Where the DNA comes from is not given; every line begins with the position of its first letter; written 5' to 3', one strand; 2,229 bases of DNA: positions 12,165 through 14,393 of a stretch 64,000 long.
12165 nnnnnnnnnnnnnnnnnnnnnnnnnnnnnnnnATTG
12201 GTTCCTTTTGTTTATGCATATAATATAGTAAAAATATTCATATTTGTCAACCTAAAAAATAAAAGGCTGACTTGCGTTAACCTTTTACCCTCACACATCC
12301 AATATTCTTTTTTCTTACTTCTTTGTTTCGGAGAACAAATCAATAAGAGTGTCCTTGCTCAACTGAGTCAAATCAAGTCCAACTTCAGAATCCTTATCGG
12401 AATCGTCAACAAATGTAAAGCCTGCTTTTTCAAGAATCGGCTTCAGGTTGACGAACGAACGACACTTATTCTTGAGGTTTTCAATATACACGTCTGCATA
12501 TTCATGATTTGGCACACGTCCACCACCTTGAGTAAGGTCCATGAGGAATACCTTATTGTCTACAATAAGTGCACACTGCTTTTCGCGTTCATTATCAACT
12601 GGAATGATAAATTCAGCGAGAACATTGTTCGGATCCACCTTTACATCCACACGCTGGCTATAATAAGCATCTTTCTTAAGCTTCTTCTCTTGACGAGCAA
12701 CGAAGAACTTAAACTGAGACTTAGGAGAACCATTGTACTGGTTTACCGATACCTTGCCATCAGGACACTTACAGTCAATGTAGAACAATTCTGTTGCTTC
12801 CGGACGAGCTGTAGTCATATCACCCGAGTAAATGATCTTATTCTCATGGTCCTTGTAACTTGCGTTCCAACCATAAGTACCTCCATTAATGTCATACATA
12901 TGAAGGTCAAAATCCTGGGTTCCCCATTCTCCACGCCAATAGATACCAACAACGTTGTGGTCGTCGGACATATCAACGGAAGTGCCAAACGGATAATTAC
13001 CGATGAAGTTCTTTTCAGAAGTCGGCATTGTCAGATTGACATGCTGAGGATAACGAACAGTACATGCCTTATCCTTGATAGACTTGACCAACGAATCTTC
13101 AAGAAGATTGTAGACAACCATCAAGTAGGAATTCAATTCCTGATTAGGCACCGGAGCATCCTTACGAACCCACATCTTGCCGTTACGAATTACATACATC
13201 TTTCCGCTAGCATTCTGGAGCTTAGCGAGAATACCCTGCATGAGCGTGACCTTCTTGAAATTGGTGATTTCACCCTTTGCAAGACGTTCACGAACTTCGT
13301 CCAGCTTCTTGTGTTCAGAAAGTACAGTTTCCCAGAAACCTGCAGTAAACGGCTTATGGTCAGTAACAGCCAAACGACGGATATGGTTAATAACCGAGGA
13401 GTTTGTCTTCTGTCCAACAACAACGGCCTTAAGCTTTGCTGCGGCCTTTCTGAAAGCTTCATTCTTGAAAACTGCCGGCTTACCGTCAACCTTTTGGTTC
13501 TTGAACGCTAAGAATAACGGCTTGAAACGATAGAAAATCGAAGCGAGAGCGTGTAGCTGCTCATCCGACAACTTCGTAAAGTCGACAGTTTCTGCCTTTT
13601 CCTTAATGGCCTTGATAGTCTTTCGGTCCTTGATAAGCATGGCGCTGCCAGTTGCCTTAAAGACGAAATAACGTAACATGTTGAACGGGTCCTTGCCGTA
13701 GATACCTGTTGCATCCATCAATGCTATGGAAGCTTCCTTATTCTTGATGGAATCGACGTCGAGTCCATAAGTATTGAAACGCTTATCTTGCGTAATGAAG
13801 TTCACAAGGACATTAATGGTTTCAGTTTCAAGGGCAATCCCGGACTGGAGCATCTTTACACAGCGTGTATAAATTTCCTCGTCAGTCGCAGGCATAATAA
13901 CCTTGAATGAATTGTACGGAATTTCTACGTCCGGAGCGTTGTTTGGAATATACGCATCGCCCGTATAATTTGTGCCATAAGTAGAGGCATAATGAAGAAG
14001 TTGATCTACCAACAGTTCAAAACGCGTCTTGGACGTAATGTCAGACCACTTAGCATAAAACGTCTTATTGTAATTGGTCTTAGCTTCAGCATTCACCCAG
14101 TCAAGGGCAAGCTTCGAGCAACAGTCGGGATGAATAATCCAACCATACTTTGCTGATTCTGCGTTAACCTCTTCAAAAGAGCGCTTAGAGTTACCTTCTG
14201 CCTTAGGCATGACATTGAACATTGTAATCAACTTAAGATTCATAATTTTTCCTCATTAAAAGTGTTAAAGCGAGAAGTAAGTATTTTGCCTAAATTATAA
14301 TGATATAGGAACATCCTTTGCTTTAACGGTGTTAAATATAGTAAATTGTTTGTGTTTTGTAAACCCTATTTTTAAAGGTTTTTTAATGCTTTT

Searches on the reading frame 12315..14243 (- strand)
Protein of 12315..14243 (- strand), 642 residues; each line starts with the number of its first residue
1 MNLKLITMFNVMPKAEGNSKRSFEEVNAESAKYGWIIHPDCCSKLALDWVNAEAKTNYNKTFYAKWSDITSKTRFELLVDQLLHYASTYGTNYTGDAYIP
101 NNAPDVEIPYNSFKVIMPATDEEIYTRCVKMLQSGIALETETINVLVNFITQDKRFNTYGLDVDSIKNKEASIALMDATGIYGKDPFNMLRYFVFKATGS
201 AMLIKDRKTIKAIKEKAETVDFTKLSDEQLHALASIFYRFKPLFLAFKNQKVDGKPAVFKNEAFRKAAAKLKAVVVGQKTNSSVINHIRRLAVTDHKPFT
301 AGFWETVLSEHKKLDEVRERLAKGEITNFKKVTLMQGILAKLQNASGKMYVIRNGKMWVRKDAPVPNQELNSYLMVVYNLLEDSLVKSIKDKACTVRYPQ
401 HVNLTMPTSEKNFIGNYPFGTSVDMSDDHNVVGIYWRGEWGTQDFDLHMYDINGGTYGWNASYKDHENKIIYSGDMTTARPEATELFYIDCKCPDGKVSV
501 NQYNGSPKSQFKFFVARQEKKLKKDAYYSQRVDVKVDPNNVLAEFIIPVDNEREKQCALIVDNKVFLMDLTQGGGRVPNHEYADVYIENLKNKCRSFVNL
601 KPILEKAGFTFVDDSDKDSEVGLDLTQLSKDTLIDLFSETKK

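Call 10: search_protein_families(library=phrogs, proteins=[window:12315-14243:-], max_evalue=0.00001)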
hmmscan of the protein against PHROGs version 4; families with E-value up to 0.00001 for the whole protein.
window:12315-14243:- (642 aa): 0 families

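Call 13: search_dna_similar(query=window:12315-14243:-, collection=phages, mode=protein, max_rows=20)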
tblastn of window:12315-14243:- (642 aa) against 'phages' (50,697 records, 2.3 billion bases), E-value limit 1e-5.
Records with a match: 5; places in all: 5; records where one place covers at least 80% of the query: 3.
Best place of each record, by identity: <60% 5.
By first word of the organism name: Synechococcus 4; Phage 1.
By host as written in the record: Synechococcus sp. CBW1002 2; Synechococcus sp. LC16 2; - 1.
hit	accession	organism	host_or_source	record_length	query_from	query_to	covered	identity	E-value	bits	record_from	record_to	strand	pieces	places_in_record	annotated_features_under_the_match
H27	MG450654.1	Synechococcus phage S-CBWM1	Synechococcus sp. CBW1002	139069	6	638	99%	25.6%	2e-42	171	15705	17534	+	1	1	hypothetical protein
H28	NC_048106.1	Synechococcus phage S-CBWM1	Synechococcus sp. CBW1002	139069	6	638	99%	25.6%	2e-42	171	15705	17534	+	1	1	hypothetical protein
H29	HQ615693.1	Synechococcus phage S-CRM01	Synechococcus sp. LC16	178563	59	542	75%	29.5%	3e-48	188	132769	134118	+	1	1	conserved hypothetical protein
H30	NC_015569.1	Synechococcus phage S-CRM01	Synechococcus sp. LC16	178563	59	542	75%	29.5%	3e-48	188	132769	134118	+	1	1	hypothetical protein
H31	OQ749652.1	Phage Phass-1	human gut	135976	58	631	89%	24.4%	1e-36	153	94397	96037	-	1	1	hypothetical protein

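Call 52: search_protein_families(library=pfam, proteins=[window:12315-14243:-], max_evalue=0.001)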
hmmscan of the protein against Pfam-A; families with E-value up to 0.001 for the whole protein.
window:12315-14243:- (642 aa): 0 families
